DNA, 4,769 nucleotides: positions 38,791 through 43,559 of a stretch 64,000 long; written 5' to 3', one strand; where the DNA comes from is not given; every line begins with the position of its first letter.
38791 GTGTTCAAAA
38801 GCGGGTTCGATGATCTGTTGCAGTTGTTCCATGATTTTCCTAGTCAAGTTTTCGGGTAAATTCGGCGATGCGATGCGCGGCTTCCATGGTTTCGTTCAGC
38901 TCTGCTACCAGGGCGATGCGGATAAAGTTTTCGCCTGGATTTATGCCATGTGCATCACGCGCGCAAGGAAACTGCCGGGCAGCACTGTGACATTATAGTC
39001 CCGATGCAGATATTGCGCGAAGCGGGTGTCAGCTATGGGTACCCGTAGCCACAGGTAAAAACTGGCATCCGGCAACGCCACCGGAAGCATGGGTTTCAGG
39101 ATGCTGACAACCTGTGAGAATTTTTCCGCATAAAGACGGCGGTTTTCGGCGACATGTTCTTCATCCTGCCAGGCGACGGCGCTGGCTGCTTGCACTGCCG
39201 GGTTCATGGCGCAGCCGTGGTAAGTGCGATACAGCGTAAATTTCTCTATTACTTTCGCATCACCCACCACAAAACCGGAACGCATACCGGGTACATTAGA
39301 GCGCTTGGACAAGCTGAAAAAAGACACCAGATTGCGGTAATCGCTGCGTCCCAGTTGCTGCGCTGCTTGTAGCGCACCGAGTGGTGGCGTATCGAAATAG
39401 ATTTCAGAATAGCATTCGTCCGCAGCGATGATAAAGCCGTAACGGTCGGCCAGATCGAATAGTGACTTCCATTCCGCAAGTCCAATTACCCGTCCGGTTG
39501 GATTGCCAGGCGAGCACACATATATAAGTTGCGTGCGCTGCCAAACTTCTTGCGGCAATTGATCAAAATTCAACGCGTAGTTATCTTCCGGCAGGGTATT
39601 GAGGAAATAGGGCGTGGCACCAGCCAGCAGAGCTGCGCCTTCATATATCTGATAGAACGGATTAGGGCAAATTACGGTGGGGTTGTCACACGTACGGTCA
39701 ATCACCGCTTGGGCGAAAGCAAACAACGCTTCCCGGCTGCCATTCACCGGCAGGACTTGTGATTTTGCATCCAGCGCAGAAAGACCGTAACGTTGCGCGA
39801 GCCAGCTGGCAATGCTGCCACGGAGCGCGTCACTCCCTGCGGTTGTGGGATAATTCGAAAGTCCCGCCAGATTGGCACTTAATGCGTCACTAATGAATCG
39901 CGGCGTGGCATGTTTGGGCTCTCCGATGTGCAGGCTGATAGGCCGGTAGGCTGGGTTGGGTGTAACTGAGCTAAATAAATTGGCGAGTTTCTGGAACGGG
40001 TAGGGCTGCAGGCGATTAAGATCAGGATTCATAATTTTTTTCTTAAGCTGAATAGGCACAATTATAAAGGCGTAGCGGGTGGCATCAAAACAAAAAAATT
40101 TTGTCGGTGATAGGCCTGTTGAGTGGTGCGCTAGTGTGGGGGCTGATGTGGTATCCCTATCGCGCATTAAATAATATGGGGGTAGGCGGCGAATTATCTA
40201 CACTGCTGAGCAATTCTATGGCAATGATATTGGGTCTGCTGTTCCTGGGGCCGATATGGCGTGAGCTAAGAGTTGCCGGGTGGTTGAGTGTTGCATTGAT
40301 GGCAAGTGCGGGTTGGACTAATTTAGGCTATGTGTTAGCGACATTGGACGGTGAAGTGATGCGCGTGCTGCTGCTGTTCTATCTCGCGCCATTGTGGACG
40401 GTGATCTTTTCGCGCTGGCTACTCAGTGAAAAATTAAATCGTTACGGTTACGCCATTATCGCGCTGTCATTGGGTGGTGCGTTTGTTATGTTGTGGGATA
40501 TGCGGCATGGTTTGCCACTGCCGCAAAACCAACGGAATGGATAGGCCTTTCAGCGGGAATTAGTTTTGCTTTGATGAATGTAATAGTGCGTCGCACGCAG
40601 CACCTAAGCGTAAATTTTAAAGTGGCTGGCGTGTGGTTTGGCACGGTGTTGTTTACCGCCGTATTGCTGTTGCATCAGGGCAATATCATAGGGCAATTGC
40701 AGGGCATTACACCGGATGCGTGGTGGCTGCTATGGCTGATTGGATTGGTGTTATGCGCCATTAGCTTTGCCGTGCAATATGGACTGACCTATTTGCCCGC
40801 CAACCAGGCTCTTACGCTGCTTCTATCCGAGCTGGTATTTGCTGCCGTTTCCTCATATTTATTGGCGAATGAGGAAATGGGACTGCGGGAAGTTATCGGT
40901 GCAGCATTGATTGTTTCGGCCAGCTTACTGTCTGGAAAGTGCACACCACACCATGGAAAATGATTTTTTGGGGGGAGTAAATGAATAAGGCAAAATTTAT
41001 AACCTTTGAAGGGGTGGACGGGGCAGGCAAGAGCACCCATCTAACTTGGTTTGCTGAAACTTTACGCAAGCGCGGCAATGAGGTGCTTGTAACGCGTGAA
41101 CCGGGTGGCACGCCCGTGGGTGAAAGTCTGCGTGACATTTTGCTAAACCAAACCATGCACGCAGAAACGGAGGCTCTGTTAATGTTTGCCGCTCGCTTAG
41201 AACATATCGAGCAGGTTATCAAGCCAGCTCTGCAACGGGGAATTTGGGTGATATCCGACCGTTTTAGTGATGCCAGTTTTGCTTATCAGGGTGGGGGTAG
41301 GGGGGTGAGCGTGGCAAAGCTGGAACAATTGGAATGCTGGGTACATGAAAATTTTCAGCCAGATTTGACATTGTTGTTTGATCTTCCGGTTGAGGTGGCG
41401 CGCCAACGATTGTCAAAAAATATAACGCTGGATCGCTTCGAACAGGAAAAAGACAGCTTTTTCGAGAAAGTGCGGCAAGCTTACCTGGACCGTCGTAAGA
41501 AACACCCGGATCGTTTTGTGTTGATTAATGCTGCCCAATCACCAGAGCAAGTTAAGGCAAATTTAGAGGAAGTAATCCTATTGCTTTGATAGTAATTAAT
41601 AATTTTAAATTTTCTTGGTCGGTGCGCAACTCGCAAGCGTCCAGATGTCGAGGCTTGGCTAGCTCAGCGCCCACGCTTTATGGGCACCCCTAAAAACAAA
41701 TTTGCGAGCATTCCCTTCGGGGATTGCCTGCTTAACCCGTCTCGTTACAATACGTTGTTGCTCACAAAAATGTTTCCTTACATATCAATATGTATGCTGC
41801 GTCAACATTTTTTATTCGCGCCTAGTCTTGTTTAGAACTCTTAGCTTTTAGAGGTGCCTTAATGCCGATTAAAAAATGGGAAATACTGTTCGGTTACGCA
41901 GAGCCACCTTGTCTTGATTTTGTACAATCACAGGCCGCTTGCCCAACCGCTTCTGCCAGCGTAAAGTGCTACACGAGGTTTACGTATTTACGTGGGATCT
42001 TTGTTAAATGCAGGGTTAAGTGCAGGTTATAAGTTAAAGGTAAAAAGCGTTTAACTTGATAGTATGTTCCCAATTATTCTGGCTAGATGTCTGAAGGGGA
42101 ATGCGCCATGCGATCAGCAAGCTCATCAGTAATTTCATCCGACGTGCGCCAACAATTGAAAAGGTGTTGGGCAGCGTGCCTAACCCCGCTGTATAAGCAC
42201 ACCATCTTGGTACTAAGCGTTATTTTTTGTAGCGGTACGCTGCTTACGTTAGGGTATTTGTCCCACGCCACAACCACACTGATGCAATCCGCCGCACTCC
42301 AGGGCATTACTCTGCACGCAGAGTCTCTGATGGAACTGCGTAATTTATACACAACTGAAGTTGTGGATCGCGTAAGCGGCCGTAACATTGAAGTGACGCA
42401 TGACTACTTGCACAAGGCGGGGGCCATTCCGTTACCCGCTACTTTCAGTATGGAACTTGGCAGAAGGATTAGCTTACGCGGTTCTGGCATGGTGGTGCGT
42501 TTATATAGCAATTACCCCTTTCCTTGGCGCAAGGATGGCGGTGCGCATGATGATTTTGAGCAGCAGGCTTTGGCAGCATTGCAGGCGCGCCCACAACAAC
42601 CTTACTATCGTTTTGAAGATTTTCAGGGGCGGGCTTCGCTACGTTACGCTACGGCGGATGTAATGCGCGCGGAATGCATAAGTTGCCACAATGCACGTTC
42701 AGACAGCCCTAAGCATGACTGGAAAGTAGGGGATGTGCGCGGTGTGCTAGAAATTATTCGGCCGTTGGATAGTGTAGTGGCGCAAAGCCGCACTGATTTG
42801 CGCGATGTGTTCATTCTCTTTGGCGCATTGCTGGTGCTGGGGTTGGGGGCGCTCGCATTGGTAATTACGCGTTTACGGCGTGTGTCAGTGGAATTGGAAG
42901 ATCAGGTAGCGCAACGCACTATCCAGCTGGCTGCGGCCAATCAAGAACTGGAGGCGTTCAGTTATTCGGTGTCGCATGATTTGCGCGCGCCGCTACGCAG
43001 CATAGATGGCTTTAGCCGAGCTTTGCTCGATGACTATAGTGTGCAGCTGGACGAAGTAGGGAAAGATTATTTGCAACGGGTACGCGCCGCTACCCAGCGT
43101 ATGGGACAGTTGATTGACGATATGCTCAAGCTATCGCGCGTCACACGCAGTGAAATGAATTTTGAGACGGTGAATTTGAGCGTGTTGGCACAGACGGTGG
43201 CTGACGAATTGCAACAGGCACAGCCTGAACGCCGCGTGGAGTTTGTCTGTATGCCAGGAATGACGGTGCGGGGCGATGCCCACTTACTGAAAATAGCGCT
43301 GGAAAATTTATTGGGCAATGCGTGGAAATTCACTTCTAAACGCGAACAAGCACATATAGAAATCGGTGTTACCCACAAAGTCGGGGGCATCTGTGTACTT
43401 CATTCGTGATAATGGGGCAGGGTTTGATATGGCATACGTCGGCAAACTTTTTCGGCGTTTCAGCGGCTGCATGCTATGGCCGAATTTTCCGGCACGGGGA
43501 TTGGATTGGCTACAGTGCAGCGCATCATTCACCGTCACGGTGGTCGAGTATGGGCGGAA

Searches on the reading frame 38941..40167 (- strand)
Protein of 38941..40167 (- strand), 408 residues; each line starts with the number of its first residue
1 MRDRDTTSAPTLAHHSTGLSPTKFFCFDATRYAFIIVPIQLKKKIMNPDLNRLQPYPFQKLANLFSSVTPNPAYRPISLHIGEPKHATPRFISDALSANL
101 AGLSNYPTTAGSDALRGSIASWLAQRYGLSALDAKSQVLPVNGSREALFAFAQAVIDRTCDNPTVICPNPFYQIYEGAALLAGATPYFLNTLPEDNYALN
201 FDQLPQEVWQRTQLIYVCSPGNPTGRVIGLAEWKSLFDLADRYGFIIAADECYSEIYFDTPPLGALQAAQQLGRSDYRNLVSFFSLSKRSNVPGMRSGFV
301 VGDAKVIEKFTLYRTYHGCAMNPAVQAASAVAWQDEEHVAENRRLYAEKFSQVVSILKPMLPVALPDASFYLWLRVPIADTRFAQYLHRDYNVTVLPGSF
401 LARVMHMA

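Call 18: search_protein_families(library=pfam, proteins=[window:38941-40167:-], max_evalue=0.001)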
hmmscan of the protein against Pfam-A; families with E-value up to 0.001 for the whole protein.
window:38941-40167:- (408 aa): 1 family
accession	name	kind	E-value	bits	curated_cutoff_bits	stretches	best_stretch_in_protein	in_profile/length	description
PF00155.27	Aminotran_1_2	-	3.3e-42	145.4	19.7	1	77-400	4-335/361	Aminotransferase class I and II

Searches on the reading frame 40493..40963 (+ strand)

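Call 18: search_protein_families(library=pfam, proteins=[window:40493-40963:+], max_evalue=0.001)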
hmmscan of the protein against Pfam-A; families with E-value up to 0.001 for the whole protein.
window:40493-40963:+ (156 aa): 1 family
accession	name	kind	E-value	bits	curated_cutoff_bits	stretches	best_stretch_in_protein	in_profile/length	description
PF00892.27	EamA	-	9.9e-12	45.7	28.2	1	17-146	6-132/135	EamA-like transporter family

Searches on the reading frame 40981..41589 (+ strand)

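Call 18: search_protein_families(library=pfam, proteins=[window:40981-41589:+], max_evalue=0.001)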
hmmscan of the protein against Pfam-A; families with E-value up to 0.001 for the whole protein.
window:40981-41589:+ (202 aa): 2 families
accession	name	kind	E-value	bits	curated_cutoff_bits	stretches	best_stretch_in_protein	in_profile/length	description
PF02223.23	Thymidylate_kin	-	6.8e-51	173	27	1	9-193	1-183/185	Thymidylate kinase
PF13401.12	AAA_22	-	0.00028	21.6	27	0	3-63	4-64/130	AAA domain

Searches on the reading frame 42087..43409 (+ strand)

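Call 18: search_protein_families(library=pfam, proteins=[window:42087-43409:+], max_evalue=0.001)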
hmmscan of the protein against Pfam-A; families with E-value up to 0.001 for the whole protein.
window:42087-43409:+ (440 aa): 3 families
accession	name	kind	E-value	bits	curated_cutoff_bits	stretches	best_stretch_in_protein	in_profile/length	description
PF11845.13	Tll0287-like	-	3e-18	67.1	24.1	1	100-226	18-144/144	Tll0287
PF00512.31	HisKA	-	6.7e-15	55.3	26.9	1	289-352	3-63/66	His Kinase A (phospho-acceptor) domain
PF25228.1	Lips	-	0.00016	20.4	27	1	269-382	725-844/892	Lips protein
